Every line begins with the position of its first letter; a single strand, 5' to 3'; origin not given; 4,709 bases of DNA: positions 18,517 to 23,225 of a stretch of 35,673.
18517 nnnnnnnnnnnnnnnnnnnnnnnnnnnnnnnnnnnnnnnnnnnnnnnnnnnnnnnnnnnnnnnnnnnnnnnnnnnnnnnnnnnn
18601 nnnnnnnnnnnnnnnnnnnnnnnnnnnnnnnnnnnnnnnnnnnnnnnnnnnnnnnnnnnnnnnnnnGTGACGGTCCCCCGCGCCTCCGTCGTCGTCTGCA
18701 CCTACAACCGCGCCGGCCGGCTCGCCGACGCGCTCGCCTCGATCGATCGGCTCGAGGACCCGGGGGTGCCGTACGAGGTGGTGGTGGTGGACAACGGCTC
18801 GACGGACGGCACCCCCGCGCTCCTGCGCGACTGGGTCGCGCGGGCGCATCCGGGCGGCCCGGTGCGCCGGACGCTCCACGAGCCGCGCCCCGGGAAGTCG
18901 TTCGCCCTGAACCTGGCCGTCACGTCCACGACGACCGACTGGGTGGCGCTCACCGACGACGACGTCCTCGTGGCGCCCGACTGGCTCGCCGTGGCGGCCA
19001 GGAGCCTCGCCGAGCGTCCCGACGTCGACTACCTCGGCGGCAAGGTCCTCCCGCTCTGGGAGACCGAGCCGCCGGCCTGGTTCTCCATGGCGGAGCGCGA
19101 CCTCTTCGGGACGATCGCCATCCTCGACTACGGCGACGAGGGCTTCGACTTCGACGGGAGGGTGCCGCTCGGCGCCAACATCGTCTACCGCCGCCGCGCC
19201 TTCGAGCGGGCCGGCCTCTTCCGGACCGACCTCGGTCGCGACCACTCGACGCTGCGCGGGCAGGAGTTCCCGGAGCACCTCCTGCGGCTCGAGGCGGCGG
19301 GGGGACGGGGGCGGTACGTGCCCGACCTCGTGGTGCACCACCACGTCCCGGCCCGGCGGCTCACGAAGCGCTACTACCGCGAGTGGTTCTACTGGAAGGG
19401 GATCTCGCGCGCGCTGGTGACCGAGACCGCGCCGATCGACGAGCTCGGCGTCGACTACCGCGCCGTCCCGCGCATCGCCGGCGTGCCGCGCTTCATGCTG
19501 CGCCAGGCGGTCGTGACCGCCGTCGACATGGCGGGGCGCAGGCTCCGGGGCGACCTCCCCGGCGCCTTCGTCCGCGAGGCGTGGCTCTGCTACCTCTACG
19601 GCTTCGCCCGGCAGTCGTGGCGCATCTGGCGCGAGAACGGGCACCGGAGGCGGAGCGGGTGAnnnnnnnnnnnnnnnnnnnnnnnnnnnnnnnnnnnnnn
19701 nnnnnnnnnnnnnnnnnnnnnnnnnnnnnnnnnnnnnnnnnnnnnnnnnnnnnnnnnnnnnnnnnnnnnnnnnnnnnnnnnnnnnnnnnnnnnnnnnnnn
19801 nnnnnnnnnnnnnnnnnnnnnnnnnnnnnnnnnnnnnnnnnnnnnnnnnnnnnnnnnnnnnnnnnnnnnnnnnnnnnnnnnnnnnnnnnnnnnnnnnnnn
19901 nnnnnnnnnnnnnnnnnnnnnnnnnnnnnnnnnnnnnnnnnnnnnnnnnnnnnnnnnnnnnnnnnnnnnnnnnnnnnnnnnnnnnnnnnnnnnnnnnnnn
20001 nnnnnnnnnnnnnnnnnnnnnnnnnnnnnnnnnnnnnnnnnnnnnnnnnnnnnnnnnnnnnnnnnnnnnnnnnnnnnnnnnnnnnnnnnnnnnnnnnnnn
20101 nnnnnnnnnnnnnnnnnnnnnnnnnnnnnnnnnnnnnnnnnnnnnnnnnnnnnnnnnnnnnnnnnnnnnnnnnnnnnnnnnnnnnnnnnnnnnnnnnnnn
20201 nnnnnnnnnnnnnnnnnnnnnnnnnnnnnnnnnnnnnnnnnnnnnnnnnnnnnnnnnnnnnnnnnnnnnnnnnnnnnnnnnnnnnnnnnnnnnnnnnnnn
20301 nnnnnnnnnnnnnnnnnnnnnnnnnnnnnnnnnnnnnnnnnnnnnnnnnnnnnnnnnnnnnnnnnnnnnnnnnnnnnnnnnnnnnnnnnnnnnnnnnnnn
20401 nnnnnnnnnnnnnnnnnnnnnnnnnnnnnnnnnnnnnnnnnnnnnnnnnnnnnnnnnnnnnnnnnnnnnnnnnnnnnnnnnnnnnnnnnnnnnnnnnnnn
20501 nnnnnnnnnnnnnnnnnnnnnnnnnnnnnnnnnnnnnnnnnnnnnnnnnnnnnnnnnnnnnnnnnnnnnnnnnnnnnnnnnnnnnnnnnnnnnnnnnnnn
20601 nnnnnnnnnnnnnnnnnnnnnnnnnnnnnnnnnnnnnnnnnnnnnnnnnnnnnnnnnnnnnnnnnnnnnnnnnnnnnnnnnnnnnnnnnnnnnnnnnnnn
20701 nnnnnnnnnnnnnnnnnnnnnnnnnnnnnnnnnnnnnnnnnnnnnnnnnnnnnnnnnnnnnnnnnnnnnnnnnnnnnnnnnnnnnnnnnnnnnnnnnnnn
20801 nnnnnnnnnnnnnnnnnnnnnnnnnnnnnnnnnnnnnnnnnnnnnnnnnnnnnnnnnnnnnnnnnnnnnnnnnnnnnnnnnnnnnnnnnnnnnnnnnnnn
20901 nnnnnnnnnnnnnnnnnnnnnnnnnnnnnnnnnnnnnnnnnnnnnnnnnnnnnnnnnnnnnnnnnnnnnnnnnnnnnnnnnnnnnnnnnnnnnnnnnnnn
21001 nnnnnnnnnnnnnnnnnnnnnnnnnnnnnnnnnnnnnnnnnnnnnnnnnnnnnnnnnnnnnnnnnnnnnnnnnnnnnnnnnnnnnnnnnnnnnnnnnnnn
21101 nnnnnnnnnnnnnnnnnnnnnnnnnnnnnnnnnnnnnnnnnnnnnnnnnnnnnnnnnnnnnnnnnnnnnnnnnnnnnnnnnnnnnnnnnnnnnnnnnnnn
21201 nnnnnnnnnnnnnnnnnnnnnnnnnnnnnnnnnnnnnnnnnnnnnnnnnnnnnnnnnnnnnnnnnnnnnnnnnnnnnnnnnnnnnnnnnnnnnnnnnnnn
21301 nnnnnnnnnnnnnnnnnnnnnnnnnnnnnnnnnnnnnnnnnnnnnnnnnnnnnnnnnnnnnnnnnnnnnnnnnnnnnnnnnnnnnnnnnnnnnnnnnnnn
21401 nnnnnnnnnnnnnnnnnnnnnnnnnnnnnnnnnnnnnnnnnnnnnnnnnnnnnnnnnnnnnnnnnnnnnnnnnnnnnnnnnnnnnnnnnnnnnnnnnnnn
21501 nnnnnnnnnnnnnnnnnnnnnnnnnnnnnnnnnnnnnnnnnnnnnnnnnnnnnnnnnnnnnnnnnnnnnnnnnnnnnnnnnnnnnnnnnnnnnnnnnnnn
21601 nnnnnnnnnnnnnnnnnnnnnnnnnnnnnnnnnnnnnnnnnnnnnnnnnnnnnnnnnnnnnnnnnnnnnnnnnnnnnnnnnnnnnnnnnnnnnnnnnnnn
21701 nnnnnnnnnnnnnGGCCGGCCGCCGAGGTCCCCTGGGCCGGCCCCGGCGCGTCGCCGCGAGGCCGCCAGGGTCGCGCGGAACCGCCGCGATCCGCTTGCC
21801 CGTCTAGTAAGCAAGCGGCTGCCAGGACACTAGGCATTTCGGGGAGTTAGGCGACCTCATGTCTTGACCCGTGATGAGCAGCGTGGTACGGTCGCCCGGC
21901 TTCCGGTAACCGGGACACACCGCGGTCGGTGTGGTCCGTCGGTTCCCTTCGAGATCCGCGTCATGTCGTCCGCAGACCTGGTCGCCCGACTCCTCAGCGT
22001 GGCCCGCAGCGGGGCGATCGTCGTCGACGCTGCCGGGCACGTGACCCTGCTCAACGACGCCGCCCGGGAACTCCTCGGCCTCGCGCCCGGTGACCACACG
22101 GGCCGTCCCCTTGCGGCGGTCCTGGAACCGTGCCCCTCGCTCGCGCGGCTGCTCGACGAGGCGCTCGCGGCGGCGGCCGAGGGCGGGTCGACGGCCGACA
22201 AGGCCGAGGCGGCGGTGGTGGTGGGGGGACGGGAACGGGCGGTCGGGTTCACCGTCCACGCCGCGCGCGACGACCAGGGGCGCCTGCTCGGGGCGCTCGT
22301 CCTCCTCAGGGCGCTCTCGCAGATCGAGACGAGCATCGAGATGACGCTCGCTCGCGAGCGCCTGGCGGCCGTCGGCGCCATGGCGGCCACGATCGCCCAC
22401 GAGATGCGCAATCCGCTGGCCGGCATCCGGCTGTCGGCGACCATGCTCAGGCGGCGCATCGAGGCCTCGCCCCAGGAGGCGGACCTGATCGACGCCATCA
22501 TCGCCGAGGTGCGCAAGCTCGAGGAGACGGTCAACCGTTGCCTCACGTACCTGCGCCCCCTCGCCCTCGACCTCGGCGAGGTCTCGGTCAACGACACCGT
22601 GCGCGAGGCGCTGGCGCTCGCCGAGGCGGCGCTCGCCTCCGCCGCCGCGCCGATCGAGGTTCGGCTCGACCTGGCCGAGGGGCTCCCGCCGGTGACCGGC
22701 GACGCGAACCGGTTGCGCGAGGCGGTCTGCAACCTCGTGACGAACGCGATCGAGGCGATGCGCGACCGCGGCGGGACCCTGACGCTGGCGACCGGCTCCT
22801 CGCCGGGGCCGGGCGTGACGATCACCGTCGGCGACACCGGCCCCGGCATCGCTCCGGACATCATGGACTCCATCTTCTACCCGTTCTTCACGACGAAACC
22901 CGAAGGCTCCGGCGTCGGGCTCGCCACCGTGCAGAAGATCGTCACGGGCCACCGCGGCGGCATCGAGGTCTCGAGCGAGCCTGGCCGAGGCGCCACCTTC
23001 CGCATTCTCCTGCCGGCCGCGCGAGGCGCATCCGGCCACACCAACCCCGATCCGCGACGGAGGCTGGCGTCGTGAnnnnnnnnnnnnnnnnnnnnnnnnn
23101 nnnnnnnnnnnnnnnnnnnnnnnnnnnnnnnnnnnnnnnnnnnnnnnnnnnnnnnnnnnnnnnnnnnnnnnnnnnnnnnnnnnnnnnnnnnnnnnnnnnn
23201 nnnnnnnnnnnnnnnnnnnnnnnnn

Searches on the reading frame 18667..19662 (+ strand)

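Call 11: search_protein_families(library=ncbifam, proteins=[window:18667-19662:+], max_evalue=0.00001)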
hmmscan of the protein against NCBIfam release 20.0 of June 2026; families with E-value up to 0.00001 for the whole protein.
window:18667-19662:+ (331 aa): 9 families
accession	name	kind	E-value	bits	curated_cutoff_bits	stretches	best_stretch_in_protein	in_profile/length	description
NF038302.1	EPS_HpsE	equivalog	4.1e-35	121.2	300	1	7-249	4-246/307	hormogonium polysaccharide biosynthesis glycosyltransferase HpsE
TIGR03965.1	mycofact_glyco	equivalog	4.2e-21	75.4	280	1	4-245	74-299/467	mycofactocin biosynthesis glycosyltransferase MftF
NF041875.1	EPS_EpsD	equivalog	1.4e-20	74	370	1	7-283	2-262/325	exopolysaccharide biosynthesis glycosyltransferase EpsD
NF041394.1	GtaseAglG_Halo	equivalog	1.4e-17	63.9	440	1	6-254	3-244/304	glucosyl-dolichyl phosphate glucuronosyltransferase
TIGR04283.1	glyco_like_mftF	equivalog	2.4e-09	37.1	182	1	7-114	2-97/221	TIGR04283 family arsenosugar biosynthesis glycosyltransferase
TIGR03937.1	PgaC_IcaA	equivalog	4.4e-09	35.8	422.3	1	3-121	44-157/407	poly-beta-1,6-N-acetyl-D-glucosamine synthase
NF038299.1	EPS_HpsN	equivalog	5e-09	35.6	425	1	5-128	2-120/317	hormogonium polysaccharide biosynthesis glycosyltransferase HpsN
NF007482.0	PRK10073.1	equivalog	7.4e-08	31.8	423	1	4-106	6-102/334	glycosyltransferase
NF010496.0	PRK13915.1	equivalog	1.5e-06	27.5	262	1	6-122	33-150/307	glucosyl-3-phosphoglycerate synthase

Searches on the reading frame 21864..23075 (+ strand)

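Call 11: search_protein_families(library=ncbifam, proteins=[window:21864-23075:+], max_evalue=0.00001)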
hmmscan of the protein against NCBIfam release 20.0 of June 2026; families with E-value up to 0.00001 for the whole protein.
window:21864-23075:+ (403 aa): 70 families (the best 25 are shown)
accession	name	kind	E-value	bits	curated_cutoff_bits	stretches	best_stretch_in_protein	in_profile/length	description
NF008468.0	PRK11360.1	equivalog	4.9e-74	249.8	646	1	42-388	272-611/616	two-component system sensor histidine kinase AtoS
NF007688.0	PRK10364.1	equivalog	1.2e-54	185.8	479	1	163-386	233-452/460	two-component system sensor histidine kinase ZraS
NF010411.0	PRK13837.1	equivalog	5.8e-44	150.3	647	1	153-391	432-681/828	two-component system VirA-like sensor kinase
NF052574.1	HisKinEspCMyxo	equivalog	1.5e-38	132.5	1200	1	58-393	308-645/785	serine histidine kinase EspC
NF053867.1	SprKinKinDBac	equivalog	1.2e-31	109.8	775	1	164-386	280-498/500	sporulation kinase KinD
NF008293.1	PRK11073.1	equivalog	1.3e-31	110.2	240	1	42-385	11-347/349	nitrogen regulation protein NR(II)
NF046044.1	PnpS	equivalog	8.3e-31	107.4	400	1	37-384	54-390/390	two-component system histidine kinase PnpS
NF046026.1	HisKinCckACaul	equivalog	8.5e-31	106.8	1000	1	155-389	286-536/678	cell cycle histidine kinase CckA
NF052573.1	HisKinEspAMyxo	equivalog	6.3e-30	103.8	1400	1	49-389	265-615/755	serine histidine kinase EspA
NF046020.1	HisKinCckABruc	equivalog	9.7e-29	99.8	1000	1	97-386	406-708/868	cell cycle histidine kinase CckA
NF038348.1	T2SS_HK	subfamily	2.2e-28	99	450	1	272-384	460-572/574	histidine kinase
NF047496.1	HK_LIC11548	equivalog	7.9e-28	97.6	750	2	162-301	352-492/589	LIC_11548 family sensor histidine kinase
TIGR02966.1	phoR_proteo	equivalog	3.8e-27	95.2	334.2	1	43-382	11-332/333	phosphate regulon sensor histidine kinase PhoR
NF041777.1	sens_FixL_Rhizob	equivalog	2.2e-26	92.6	850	1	46-387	131-483/485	sensor protein FixL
TIGR02938.1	nifL_nitrog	equivalog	2e-24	86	242.45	1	164-378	270-487/494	nitrogen fixation negative regulator NifL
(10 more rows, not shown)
